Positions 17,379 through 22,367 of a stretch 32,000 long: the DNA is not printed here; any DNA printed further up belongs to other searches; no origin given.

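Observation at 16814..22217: Coupled PPP phosphatase and 1562-aa Ser/Thr kinase giant protein: candidate undescribed two-gene conflict or defence module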

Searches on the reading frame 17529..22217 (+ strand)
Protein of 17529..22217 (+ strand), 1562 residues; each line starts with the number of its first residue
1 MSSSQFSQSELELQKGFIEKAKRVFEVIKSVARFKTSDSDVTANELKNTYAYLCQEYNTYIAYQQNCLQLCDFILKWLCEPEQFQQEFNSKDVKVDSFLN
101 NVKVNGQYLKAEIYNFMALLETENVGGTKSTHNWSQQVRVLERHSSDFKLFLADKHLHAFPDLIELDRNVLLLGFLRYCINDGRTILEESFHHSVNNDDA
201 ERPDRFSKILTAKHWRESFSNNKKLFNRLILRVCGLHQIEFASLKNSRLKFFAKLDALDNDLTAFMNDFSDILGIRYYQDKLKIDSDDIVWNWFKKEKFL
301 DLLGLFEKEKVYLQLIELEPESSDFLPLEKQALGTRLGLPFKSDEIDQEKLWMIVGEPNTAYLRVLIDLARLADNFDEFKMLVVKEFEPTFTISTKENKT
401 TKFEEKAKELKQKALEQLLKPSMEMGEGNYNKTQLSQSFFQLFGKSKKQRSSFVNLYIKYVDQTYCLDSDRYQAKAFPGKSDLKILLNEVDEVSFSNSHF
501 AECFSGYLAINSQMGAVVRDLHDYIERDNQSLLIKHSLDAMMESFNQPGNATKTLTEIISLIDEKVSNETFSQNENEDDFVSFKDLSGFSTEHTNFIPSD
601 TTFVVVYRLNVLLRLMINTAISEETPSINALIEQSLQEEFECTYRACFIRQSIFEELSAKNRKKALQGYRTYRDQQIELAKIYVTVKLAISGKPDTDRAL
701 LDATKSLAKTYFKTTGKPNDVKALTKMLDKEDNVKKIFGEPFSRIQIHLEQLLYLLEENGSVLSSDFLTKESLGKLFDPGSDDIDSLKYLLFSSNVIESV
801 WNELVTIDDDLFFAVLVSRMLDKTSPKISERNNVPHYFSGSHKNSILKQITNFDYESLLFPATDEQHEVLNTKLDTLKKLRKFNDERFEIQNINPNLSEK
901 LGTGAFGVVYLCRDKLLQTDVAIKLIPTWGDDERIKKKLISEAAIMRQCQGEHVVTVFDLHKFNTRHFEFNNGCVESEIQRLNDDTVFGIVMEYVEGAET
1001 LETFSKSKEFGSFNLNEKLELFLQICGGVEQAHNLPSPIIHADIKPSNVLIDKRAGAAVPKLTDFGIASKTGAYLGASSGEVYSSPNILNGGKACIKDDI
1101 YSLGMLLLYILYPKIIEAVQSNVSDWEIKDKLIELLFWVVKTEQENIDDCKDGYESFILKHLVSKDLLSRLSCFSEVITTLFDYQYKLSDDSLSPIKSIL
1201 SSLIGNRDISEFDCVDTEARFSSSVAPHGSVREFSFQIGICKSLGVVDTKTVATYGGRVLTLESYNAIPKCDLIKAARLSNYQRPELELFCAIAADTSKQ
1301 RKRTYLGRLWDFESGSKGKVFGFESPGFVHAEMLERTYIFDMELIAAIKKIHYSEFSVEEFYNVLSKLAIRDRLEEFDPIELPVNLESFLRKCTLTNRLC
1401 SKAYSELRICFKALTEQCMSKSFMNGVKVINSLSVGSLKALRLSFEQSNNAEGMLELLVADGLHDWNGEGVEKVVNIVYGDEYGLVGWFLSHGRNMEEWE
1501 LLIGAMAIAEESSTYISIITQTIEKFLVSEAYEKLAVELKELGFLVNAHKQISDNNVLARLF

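Call 6: search_protein_families(library=pfam, proteins=[window:17529-22217:+], max_evalue=0.01)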
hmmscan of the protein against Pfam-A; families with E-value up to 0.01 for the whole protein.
window:17529-22217:+ (1562 aa): 2 families
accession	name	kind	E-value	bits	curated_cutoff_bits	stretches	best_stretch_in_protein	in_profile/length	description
PF00069.31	Pkinase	-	7.6e-33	114.4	31.7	1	898-1173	4-254/263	Protein kinase domain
PF07714.23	PK_Tyr_Ser-Thr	-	1.4e-16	61.1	23.1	1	897-1110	3-197/258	Protein tyrosine and serine/threonine kinase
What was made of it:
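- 20220..21047 (+): Hanks-type kinase domain (aa 898-1173). A non-RD kinase (HAD in this allele, HGD in the others). Catalytic K924, E942, D1043, N1048 and D1064 are invariant. Pfam Pkinase 7.6e-33 (call 6).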

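Call 8: search_protein_families(library=padloc, proteins=[window:17529-22217:+], max_evalue=0.01)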
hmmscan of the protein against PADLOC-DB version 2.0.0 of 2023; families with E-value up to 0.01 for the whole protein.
window:17529-22217:+ (1562 aa): 27 families (the best 25 are shown)
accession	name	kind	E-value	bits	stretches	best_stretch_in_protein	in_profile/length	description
PDLC04138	mad6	-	1.7e-41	140.9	1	866-1112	24-251/659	mads_6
PDLC04042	PD-T4-6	-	2.2e-28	97.8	1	897-1112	13-207/292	-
PDLC04053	PD-T4-6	-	7.2e-28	95.9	1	897-1111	13-205/311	-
PDLC04060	PD-T4-6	-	3.7e-27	93.4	1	897-1110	12-202/486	-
PDLC04057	PD-T4-6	-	1.3e-24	85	2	988-1110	83-203/443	-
PDLC04047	PD-T4-6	-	2e-24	84.3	1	899-1111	16-206/327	-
PDLC04048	PD-T4-6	-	6.4e-22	76.4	1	898-1115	15-210/354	-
PDLC04061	PD-T4-6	-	1.3e-19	69.1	1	897-1111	20-217/510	-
PDLC04039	PD-T4-6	-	2.2e-19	67.8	1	897-1107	18-205/458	-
PDLC04043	PD-T4-6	-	3.1e-19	67.4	1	897-1108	19-208/452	-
PDLC03920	MkoA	-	9.6e-19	65.2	1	883-1146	7-263/1112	-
PDLC04054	PD-T4-6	-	2.8e-17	61.2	1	897-1111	14-207/347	-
PDLC04041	PD-T4-6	-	2.1e-16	58.2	1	897-1111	32-228/443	-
PDLC01088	C3a189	-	3.7e-16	56.8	1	901-1075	5-154/840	kinase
PDLC04052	PD-T4-6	-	1.9e-14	51.8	1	897-1109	13-208/496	-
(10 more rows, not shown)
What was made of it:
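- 20220..21047 (+): Best PADLOC matches are the kinase-domain parts of mad6 (1.7e-41) and PD-T4-6 (call 8).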

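Call 9: search_protein_families(library=ncbifam, proteins=[window:17529-22217:+], max_evalue=0.01)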
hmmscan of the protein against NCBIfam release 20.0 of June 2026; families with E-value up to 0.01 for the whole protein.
window:17529-22217:+ (1562 aa): 7 families
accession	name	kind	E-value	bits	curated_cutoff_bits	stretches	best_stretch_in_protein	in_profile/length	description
NF033483.0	PknB_PASTA_kin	equivalog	2.5e-29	102.7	450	1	897-1107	11-198/563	Stk1 family PASTA domain-containing Ser/Thr kinase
NF047741.1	antiphage_MADS6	equivalog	2.6e-17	62.6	460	2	978-1111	263-397/612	methylation-associated defense system protein kinase MAD6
NF043056.1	T4SS_LegK1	equivalog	6.6e-11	41.5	550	1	828-1115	13-288/516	Dot/Icm T4SS effector kinase LegK1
NF052427.1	StpK7MSMEG_1200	equivalog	5.9e-09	34.9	900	1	896-1109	10-201/601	serine/threonine protein kinase StpK7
TIGR03903.1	TOMM_kin_cyc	equivalog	7.2e-08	30.7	705.75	1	983-1111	50-183/1267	TOMM system kinase/cyclase fusion protein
NF038150.1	lanthi_synth_IV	equivalog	1.6e-07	30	650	1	991-1112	271-391/851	class IV lanthionine synthetase LanL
NF058632.1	SerThrKinPrkT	equivalog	0.00057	19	280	0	988-1116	95-213/322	serine/threonine protein kinase PrkT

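Call 10: find_homologous_proteins(query=window:17529-22214:+, max_evalue=0.00001)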
Query window:17529-22214:+ (1562 aa): 6 proteins with E <= 0.00001 among 8000 candidates.
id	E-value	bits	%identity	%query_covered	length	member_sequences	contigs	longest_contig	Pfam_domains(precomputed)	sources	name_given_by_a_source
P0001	0.0e+0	3407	97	100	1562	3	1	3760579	PF07714.24,PF00069.32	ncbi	ncbi:serine/threonine-protein kinase [Pseudoalteromonas gelatinilytica]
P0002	9.1e-11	58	31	14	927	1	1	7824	PF07714.24,PF00069.32,PF03109.23,PF07719.24,PF01636.30,PF13374.13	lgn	-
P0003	3.1e-7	47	25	15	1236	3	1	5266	PF10602.16,PF13176.13,PF13401.13,PF13428.13,PF13191.13,PF13374.13,PF07714.24,PF00069.32,PF17874.8,PF00515.35,PF13424.13,PF28559.1,PF14938.13,PF13181.13,PF07719.24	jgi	-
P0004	9.1e-7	45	29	14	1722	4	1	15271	PF13414.13,PF10952.16,PF13176.13,PF20703.4,PF13191.13,PF13374.13,PF07714.24,PF00069.32,PF00515.35,PF13424.13,PF21033.5,PF13181.13,PF07719.24,PF01636.30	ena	-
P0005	5.2e-6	43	29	14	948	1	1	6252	PF07714.24,PF00069.32,PF00498.32,PF03109.23,PF16697.11,PF18884.6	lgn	-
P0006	7.0e-6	42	31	11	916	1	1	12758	PF07714.24,PF00069.32,PF26549.1,PF03109.23,PF26550.2,PF07676.19,PF01636.30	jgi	jgi:eukaryotic-like serine/threonine-protein kinase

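Call 16: find_encoding_contigs(protein=P0001, flank=10000)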
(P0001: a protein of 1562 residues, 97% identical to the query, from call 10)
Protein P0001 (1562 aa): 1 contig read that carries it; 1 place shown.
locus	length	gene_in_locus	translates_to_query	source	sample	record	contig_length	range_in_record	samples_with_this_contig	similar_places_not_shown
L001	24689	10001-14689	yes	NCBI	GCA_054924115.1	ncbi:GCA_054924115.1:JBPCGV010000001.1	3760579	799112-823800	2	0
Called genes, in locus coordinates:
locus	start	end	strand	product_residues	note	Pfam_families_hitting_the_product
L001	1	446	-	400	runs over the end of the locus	PF12833:HTH_18, PF00165:HTH_AraC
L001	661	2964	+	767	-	PF07715:Plug, PF00593:TonB_dep_Rec_b-barrel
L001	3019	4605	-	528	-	PF00449:Urease_alpha (faint), PF01979:Amidohydro_1 (weak), PF07969:Amidohydro_3, PF01979:Amidohydro_1 (weak)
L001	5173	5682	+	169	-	-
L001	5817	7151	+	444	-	-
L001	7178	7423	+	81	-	-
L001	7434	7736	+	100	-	PF00149:Metallophos (weak)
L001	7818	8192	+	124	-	PF00149:Metallophos (weak)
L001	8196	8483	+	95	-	PF00472:RF-1 (weak)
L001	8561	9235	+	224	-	-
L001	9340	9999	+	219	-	PF00149:Metallophos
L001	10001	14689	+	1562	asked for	PF00069:Pkinase, PF07714:PK_Tyr_Ser-Thr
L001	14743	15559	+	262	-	-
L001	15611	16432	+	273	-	PF13098:Thioredoxin_2 (weak)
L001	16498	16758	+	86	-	-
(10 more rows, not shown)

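Call 42: find_related_loci(query=A1, collection=genome_contigs, flank=10000)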
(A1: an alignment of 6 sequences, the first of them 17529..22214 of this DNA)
Query A1 (1562 aa) in genome_contigs; peptide patterns used: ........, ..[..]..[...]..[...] (x = any residue, [..] = any of these).
37 stretches matched a pattern; 7 encode a relative of the query (tblastn E <= 1e-3); 6 distinct loci.
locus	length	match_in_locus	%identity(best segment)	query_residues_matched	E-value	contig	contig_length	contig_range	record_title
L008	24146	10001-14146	32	1-1368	0e+0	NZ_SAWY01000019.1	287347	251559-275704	Litorilituus lipolyticus strain RZ04 NODE_24_length_287257_cov_36.131229, whole genome shotgun sequence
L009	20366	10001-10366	26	990-1111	8e-7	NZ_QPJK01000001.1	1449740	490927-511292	Pseudorhodoferax soli strain DSM 21634 Ga0244542_101, whole genome shotgun sequence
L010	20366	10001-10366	26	990-1111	5e-6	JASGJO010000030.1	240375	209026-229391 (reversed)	MAG: Pseudorhodoferax sp. isolate 5N482 JMF-2111-06-0005.ont.bin.482_29, whole genome shotgun sequence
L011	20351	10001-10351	24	990-1106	5e-6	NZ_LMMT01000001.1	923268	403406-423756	Pseudorhodoferax sp. Leaf265 contig_1, whole genome shotgun sequence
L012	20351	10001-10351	24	990-1106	1e-5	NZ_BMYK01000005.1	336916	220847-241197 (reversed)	Pseudorhodoferax aquiterrae strain KCTC 23314 sequence05, whole genome shotgun sequence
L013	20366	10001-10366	24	990-1111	4e-5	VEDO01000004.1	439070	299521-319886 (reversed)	Variovorax boronicumulans strain DE0202 NODE_4_length_439070_cov_33.047637, whole genome shotgun sequence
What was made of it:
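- The family is absent from all but one of 185,579 species-representative genomes (call 42).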

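Call 43: find_related_loci(query=A1, collection=metagenome_contigs, flank=10000)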
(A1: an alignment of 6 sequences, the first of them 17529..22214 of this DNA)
Query A1 (1562 aa) in metagenome_contigs; peptide patterns used: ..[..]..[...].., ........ (x = any residue, [..] = any of these).
177 stretches matched a pattern; 2 encode a relative of the query (tblastn E <= 1e-3); 2 distinct loci.
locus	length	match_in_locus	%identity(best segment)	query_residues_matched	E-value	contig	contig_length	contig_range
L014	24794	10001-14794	29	1-1539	0e+0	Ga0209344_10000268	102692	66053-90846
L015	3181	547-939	23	990-1120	5e-6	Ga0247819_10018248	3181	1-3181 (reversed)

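Call 59: search_dna_similar(query=window:17529-22214:+, collection=plasmids, mode=protein, max_rows=10)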
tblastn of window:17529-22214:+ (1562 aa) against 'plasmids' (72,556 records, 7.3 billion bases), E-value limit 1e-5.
Records with a match: 248; places in all: 365; records where one place covers at least 80% of the query: 0.
Best place of each record, by identity: <60% 248.
By first word of the organism name: Streptomyces 83; Rhodococcus 41; Mycobacterium 22; Bacillus 15; Pseudoalteromonas 7; Tsukamurella 6; Mycolicibacterium 4; Nostoc 3; Caballeronia 3; Agrobacterium 3; and 45 more.
By predicted mobility (MOB-suite, as given by PLSDB): non-mobilizable 175; mobilizable 62; conjugative 11.
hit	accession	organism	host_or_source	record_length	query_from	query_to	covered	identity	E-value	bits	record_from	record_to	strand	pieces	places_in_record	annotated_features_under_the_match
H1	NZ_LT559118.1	Nonomuraea gerenzanensis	-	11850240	886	1173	18%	27.3%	6e-9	69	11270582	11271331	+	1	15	none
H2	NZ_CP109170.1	Streptomyces sp. NBC_01724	-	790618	896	1172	18%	27.6%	6e-10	72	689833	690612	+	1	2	protein kinase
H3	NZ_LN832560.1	Paracoccus aminovorans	-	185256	886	1183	19%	24.6%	4e-6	59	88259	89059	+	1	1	serine/threonine-protein kinase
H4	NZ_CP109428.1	Streptomyces sp. NBC_01497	-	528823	901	1173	17%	26.7%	1e-7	65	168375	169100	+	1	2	protein kinase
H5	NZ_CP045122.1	Rubrobacter marinus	single pure culture,marine sediment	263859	861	1111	16%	28.8%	2e-10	74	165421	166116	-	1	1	protein kinase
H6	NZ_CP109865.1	Paracoccus aminovorans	bacteria,human fecal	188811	886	1183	19%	24.3%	4e-6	60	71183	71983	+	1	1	serine/threonine-protein kinase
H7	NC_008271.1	Rhodococcus jostii RHA1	-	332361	898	1173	18%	26.1%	4e-12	79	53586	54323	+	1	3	protein kinase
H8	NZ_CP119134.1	Streptomyces sp. FXJ1.172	cell culture,red soil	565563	896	1173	18%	25.9%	2e-7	64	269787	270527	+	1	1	serine/threonine-protein kinase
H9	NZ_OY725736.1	Monoglobus pectinilyticus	-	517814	885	1111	15%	31.6%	3e-17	96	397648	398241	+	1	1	pknB: Stk1 family PASTA domain-containing Ser/Thr kinase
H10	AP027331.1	Sphingobium sp. TomTYG65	-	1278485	897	1181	18%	25.1%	9e-8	65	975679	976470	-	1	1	hypothetical protein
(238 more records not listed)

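Call 69: find_related_loci(query=A1, collection=viral_contigs, flank=10000)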
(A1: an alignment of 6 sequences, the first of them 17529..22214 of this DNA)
Query A1 (1562 aa) in viral_contigs; peptide patterns used: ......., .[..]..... (x = any residue, [..] = any of these).
354 stretches matched a pattern, but none encodes a relative of the query by tblastn (E <= 1e-3).
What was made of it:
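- Tried and rejected: Scans of viral contigs and of plasmids found no family member (calls 59, 69).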

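Call 94: search_protein_families(library=padloc, proteins=[L014:10001-12649:+, L014:13502-14881:+], max_evalue=0.1)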
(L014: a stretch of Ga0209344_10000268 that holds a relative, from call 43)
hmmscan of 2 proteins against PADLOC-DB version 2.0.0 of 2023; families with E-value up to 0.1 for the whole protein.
L014:10001-12649:+ (883 aa): 0 families

L014:13502-14881:+ (460 aa): 0 families

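Call 95: search_protein_families(library=pfam, proteins=[L014:10001-12649:+, L014:13502-14881:+], max_evalue=0.1)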
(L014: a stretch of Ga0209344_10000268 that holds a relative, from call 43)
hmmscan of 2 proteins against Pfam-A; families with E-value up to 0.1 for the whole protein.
L014:10001-12649:+ (883 aa): 0 families

L014:13502-14881:+ (460 aa): 2 families
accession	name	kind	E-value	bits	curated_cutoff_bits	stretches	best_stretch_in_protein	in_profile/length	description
PF03937.21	Sdh5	-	0.011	16.1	27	1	408-454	12-57/76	Flavinator of succinate dehydrogenase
PF05205.17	COMPASS-Shg1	-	0.026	15.8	24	1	393-450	18-74/102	COMPASS (Complex proteins associated with Set1p) component shg1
